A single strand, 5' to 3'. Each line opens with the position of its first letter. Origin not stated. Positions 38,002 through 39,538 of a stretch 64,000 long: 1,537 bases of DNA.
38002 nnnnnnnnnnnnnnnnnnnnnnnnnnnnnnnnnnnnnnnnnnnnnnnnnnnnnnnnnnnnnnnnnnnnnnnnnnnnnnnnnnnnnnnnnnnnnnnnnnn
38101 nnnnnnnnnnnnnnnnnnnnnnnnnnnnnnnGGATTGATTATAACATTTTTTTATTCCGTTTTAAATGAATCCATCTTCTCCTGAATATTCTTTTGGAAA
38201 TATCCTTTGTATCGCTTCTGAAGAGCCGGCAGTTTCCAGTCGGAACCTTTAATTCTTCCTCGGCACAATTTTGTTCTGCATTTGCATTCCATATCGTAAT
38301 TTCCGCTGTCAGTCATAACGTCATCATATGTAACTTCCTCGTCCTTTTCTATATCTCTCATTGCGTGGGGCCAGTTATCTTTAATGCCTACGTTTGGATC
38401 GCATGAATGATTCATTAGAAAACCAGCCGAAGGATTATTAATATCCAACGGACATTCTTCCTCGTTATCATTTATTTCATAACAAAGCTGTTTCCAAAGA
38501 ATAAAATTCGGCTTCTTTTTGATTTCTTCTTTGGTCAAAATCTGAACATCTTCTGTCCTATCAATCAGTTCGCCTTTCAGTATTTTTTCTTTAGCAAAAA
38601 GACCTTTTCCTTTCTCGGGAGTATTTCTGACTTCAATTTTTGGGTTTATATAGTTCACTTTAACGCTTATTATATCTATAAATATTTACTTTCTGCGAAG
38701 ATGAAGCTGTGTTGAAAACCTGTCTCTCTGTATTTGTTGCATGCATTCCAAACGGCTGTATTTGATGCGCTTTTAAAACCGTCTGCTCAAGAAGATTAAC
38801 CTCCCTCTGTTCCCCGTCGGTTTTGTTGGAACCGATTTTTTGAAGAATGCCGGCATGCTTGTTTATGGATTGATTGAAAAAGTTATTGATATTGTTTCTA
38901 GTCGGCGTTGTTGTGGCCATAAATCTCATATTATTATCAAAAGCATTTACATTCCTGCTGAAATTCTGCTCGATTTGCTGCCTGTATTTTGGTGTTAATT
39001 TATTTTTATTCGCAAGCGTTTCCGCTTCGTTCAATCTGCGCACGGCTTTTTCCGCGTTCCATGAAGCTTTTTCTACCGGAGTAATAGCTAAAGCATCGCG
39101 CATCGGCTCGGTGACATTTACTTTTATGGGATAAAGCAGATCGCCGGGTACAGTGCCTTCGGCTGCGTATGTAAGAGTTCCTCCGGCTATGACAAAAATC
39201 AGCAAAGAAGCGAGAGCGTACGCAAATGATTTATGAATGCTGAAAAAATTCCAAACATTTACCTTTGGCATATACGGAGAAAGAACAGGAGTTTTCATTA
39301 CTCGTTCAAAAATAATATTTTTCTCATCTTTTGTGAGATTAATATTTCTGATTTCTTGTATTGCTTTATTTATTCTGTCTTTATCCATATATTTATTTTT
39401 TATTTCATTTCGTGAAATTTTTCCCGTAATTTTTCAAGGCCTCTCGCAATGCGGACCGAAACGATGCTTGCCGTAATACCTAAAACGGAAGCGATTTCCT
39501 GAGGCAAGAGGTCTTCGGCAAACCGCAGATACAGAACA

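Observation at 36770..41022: ECF sigma module controlling a beta-lactamase-family hydrolase, a SET-domain protein and a DUF5667/DUF5666-like pair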

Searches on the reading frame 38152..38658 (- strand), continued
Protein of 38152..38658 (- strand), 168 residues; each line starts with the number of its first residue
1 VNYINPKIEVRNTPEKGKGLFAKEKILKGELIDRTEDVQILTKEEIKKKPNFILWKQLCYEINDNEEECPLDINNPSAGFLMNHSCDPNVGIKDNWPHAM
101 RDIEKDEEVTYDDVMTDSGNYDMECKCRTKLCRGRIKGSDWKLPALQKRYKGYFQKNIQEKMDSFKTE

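Call 52: search_solved_structures(query=A1, max_evalue=0.001, show_alignments=0)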
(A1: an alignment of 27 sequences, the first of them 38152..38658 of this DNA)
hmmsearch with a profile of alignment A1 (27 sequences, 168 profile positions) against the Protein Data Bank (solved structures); distinct sequences matched with E-value up to 0.001: 167 (the best 60 are shown).
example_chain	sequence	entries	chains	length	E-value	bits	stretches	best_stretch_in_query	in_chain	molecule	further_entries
7u5v_A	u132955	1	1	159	9.1e-27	97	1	11-137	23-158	Histone-lysine N-methyltransferase 2A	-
2w5y_A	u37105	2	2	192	5.7e-26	94.4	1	9-137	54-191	HISTONE-LYSINE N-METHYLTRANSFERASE HRX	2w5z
6kiu_K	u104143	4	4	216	8e-26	93.9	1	9-137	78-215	Histone-lysine N-methyltransferase 2A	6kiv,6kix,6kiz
7ud5_K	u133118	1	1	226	9.2e-26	93.7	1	9-137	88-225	cDNA FLJ56846, highly similar to Zinc finger protein HRX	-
7w67_C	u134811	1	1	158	1.5e-25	92.9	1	9-137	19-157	Histone-lysine N-methyltransferase 2A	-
7w6a_C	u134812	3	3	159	1.6e-25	92.9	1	9-137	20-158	Histone-lysine N-methyltransferase 2A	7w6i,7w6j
5f5e_A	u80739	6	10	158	2.8e-25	92.1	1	9-137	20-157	Histone-lysine N-methyltransferase 2A | Histone-lysine N-methyltransferase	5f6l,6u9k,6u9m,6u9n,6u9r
6pwv_C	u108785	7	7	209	6.5e-25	90.9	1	9-137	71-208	Histone-lysine N-methyltransferase 2A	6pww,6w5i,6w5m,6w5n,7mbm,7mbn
4z4p_A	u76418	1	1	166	1.1e-23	87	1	7-141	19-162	Histone-lysine N-methyltransferase 2D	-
5f6k_C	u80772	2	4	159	2.4e-23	85.8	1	7-137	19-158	Histone-lysine N-methyltransferase 2C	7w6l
5f59_A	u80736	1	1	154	3.1e-23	85.4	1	7-136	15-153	Histone-lysine N-methyltransferase 2C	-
6kiw_K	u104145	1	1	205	5.5e-23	84.7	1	7-137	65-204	Histone-lysine N-methyltransferase 2C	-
7bre_B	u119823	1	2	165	1.8e-22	83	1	9-136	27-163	Histone-lysine N-methyltransferase 2B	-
9yl3_K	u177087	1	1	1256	6.9e-21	77.8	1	7-137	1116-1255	[histone H3]-lysine(4) N-methyltransferase,Histone-lysine N-methyltransferase 2D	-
9yle_K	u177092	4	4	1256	6.9e-21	77.8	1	7-137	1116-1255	[histone H3]-lysine(4) N-methyltransferase,Histone-lysine N-methyltransferase 2D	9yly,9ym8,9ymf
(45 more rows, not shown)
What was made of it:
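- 38152..38658 (-): SET plus post-SET domain protein, 168 aa, with a GTG start. The catalytic Tyr is replaced by Asp113 (codon at 38322-38320). The family profile matches the MLL1 SET domain at 9e-27 (call 52).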

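Call 55: find_encoding_contigs(protein=P0018, flank=5000, max_places=1)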
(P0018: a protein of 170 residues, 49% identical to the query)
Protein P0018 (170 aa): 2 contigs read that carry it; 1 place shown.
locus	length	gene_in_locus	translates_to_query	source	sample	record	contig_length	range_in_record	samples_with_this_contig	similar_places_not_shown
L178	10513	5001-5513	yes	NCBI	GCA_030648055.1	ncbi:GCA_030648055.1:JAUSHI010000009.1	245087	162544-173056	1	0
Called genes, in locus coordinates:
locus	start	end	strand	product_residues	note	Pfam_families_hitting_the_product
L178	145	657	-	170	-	PF00293:NUDIX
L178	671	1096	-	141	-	-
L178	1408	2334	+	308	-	PF13177:DNA_pol3_delta2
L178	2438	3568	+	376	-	PF02012:BNR (faint), PF14870:PSII_BNR (faint), PF25852:DUF6242_C (faint), PF15902:Sortilin-Vps10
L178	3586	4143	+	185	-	PF01765:RRF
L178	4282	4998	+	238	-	PF01728:FtsJ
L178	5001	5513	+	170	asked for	PF00856:SET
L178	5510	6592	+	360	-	PF02163:Peptidase_M50, PF17820:PDZ_6 (weak)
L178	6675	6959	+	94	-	-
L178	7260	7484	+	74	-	PF23477:zf_Tbcl_2 (faint)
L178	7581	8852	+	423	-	PF07992:Pyr_redox_2, PF00070:Pyr_redox, PF18267:Rubredoxin_C (weak)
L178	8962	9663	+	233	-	PF13462:Thioredoxin_4, PF13098:Thioredoxin_2, PF01323:DSBA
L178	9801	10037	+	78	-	PF00462:Glutaredoxin, PF13417:GST_N_3 (weak)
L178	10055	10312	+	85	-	-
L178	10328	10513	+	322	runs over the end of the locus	PF10432:bact-PGI_C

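Call 56: find_encoding_contigs(protein=P0012, flank=5000, max_places=1)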
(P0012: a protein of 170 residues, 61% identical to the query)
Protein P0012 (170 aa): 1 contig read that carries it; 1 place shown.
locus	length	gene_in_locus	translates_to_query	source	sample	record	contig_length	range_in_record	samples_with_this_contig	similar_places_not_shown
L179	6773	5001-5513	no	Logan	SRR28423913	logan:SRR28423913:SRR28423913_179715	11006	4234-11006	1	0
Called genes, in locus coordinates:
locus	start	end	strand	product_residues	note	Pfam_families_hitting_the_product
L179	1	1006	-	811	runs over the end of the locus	-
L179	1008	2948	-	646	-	-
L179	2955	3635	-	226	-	-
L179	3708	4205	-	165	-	PF02643:DUF192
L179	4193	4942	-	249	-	PF00398:RrnaAD, PF13649:Methyltransf_25 (weak)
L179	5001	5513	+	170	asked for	PF00856:SET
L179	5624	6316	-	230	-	-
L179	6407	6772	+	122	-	?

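Call 78: search_protein_families(library=padloc, proteins=[window:38152-38658:-], max_evalue=0.001)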
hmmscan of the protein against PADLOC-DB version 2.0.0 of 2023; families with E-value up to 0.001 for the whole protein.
window:38152-38658:- (168 aa): 0 families

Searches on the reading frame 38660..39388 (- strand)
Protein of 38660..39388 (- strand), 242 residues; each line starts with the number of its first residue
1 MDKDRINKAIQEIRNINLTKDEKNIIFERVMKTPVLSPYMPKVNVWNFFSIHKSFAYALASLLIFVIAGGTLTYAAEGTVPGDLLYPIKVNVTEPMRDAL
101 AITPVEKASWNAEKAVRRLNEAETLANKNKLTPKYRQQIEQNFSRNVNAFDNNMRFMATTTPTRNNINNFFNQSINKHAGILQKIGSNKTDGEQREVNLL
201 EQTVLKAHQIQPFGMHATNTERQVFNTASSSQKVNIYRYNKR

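Call 3: search_protein_families(library=pfam, proteins=[window:38660-39388:-], max_evalue=0.01)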
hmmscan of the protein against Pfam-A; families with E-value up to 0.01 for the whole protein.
window:38660-39388:- (242 aa): 2 families
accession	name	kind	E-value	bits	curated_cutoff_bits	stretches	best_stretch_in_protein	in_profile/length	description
PF18915.5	DUF5667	-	1.9e-08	35.1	27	1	78-177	1-88/99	Domain of unknown function (DUF5667)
PF11068.13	YlqD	-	0.0025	18.6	27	1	128-202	10-82/131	YlqD protein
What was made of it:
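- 38660..39388 (-): Anti-sigma-like membrane protein: a cytoplasmic N-terminus of about 50 aa, one transmembrane segment beginning near aa 55, and an extracytoplasmic DUF5667 domain. Pfam DUF5667 scores 35.1 bits against a cut-off of 27 (call 3).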

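Call 4: search_protein_families(library=ncbifam, proteins=[window:38660-39388:-], max_evalue=0.01)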
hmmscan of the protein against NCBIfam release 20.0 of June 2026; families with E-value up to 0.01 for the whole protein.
window:38660-39388:- (242 aa): 1 family
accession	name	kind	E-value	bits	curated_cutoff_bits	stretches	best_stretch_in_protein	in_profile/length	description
NF003422.0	PRK04863.1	equivalog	0.0031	15.2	699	1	113-232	417-537/1486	chromosome partition protein MukB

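Call 16: find_homologous_proteins(query=window:38660-39388:-)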
Query window:38660-39388:- (242 aa): 22 proteins with E <= 0.001 among 367 candidates.
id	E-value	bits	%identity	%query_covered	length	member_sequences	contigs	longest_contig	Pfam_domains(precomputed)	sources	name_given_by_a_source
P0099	1.9e-154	530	100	100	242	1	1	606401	PF18915.6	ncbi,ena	-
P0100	6.3e-92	325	64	96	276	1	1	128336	PF18915.6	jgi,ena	-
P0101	2.1e-84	301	60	95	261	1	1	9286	PF18915.6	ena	-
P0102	9.0e-80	285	61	86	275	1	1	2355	PF18915.6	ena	-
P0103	4.1e-79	283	61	89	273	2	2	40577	PF18915.6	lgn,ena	-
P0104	2.7e-77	277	58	90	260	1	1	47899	PF18915.6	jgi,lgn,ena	-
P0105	1.3e-68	249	56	81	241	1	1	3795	PF18915.6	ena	-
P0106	1.6e-42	164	47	74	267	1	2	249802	PF18915.6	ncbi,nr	ncbi:MAG: hypothetical protein KGH93_02045 [Patescibacteria group bacterium]|nr:hypothetical protein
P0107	1.6e-34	138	39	85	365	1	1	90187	PF18915.6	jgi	jgi:hypothetical protein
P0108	3.1e-33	133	38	84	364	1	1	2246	PF18915.6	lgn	-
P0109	1.2e-30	125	36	76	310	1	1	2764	PF18915.6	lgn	-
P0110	1.2e-25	108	35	85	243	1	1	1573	PF18915.6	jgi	-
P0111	4.7e-22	97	32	89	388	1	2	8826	PF18915.6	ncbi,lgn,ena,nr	ncbi:MAG TPA: DUF5667 domain-containing protein [Candidatus Paceibacterota bacterium]|nr:DUF5667 dom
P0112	5.0e-22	97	35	90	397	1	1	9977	PF18915.6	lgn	-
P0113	2.7e-20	91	33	75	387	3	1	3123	PF18915.6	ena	-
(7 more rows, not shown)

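Call 18: find_encoding_contigs(protein=P0100, flank=6000, max_places=2)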
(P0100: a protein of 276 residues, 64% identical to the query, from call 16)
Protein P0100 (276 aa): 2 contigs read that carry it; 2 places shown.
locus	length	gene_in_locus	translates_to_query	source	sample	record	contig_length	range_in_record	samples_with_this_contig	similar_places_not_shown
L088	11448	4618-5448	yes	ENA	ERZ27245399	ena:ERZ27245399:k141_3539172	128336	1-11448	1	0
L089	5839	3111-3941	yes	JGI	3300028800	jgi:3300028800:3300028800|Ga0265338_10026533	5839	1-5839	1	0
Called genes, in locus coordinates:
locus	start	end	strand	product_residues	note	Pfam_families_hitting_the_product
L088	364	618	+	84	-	PF02201:SWIB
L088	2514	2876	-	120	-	-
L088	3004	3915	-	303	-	-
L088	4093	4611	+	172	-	PF04542:Sigma70_r2, PF08281:Sigma70_r4_2, PF04545:Sigma70_r4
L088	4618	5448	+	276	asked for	PF18915:DUF5667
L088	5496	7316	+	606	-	PF01432:Peptidase_M3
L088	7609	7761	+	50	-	-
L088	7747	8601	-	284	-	PF02673:BacA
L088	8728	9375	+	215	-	-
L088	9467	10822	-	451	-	PF13406:SLT_2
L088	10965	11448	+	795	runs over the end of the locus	PF01471:PG_binding_1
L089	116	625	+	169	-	-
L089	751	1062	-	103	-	PF13328:HD_4 (weak)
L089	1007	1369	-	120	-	-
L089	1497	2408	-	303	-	-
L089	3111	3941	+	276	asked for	PF18915:DUF5667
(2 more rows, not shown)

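Call 19: find_encoding_contigs(protein=P0103, flank=6000, max_places=2)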
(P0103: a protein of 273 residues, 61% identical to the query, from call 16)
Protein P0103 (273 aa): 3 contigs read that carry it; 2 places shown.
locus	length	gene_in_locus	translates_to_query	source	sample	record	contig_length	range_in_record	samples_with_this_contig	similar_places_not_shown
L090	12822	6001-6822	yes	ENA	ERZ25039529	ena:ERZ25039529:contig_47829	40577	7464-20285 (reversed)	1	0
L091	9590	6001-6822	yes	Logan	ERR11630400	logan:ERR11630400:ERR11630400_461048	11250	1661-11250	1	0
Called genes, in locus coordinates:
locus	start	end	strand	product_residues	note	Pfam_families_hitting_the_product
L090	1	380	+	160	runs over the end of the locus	PF00293:NUDIX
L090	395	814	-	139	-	PF01814:Hemerythrin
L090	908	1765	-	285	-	PF01551:Peptidase_M23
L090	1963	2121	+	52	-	-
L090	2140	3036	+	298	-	PF01565:FAD_binding_4, PF02873:MurB_C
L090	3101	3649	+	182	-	PF04073:tRNA_edit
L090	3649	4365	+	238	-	-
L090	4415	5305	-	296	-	-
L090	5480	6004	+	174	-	PF04542:Sigma70_r2, PF08281:Sigma70_r4_2, PF04545:Sigma70_r4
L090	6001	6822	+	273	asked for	PF18915:DUF5667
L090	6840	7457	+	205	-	PF02589:LUD_dom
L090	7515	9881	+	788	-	PF00690:Cation_ATPase_N, PF00122:E1-E2_ATPase, PF00702:Hydrolase, PF08282:Hydrolase_3 (faint)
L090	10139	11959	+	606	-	PF01432:Peptidase_M3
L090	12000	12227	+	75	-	-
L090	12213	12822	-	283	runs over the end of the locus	PF02673:BacA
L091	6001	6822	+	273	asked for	PF18915:DUF5667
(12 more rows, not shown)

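Call 20: find_encoding_contigs(protein=P0104, flank=6000, max_places=2)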
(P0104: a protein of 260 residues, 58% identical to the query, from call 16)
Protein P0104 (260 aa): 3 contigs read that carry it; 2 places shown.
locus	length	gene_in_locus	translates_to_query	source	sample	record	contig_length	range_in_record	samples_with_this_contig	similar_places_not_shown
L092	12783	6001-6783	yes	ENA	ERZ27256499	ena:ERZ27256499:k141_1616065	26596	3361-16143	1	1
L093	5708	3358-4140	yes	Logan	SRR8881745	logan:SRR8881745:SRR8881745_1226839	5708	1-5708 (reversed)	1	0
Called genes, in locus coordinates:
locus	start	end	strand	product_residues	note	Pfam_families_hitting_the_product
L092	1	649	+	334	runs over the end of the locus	PF01207:Dus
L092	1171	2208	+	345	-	PF05496:RuvB_N (weak), PF13177:DNA_pol3_delta2 (weak), PF00004:AAA, PF13401:AAA_22 (faint), PF13177:DNA_pol3_delta2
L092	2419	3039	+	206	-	-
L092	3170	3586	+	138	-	-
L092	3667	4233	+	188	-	PF04140:ICMT, PF04191:PEMT, PF01222:ERG4_ERG24 (weak)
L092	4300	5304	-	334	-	-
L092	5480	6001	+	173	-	PF04542:Sigma70_r2, PF08281:Sigma70_r4_2, PF04545:Sigma70_r4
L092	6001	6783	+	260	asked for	PF18915:DUF5667 (weak)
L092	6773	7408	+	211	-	PF02589:LUD_dom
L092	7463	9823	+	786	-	PF00690:Cation_ATPase_N, PF00122:E1-E2_ATPase, PF00702:Hydrolase, PF08282:Hydrolase_3 (faint)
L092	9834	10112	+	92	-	PF01035:DNA_binding_1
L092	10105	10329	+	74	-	-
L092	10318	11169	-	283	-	PF02673:BacA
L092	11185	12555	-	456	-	PF13406:SLT_2 (weak)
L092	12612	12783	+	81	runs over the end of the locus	-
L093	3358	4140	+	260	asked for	PF18915:DUF5667 (weak)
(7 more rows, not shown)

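Call 21: find_encoding_contigs(protein=P0106, flank=6000, max_places=2)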
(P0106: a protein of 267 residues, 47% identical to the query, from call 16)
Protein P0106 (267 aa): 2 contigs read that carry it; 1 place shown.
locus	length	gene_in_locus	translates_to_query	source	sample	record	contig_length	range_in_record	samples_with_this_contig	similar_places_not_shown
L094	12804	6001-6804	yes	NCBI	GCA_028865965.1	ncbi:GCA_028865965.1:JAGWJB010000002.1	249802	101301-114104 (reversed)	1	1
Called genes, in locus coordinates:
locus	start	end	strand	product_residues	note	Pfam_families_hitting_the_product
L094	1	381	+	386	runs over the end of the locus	PF05496:RuvB_N, PF00158:Sigma54_activat (faint), PF20720:nSTAND3 (faint), PF00004:AAA, PF07728:AAA_5 (weak), PF13173:AAA_14 (weak), PF16193:AAA_assoc_2, PF12002:MgsA_C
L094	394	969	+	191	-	PF04140:ICMT, PF04191:PEMT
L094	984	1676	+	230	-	PF00106:adh_short, PF08659:KR, PF23441:SDR (weak), PF13561:adh_short_C2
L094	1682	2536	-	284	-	PF01551:Peptidase_M23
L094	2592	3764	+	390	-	PF01520:Amidase_3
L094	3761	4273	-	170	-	-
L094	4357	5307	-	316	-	-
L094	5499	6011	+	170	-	PF04542:Sigma70_r2, PF08281:Sigma70_r4_2, PF04545:Sigma70_r4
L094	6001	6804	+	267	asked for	PF18915:DUF5667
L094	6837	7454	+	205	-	PF02589:LUD_dom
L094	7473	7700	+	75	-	-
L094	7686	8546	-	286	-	PF02673:BacA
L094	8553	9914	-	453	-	PF13406:SLT_2 (weak)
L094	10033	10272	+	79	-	-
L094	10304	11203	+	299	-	-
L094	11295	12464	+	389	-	PF05977:MFS_3 (faint), PF07690:MFS_1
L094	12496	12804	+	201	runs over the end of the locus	PF04542:Sigma70_r2, PF08281:Sigma70_r4_2, PF04545:Sigma70_r4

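Call 78: search_protein_families(library=padloc, proteins=[window:38660-39388:-], max_evalue=0.001)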
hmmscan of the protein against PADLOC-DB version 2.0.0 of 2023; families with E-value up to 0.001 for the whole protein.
window:38660-39388:- (242 aa): 0 families
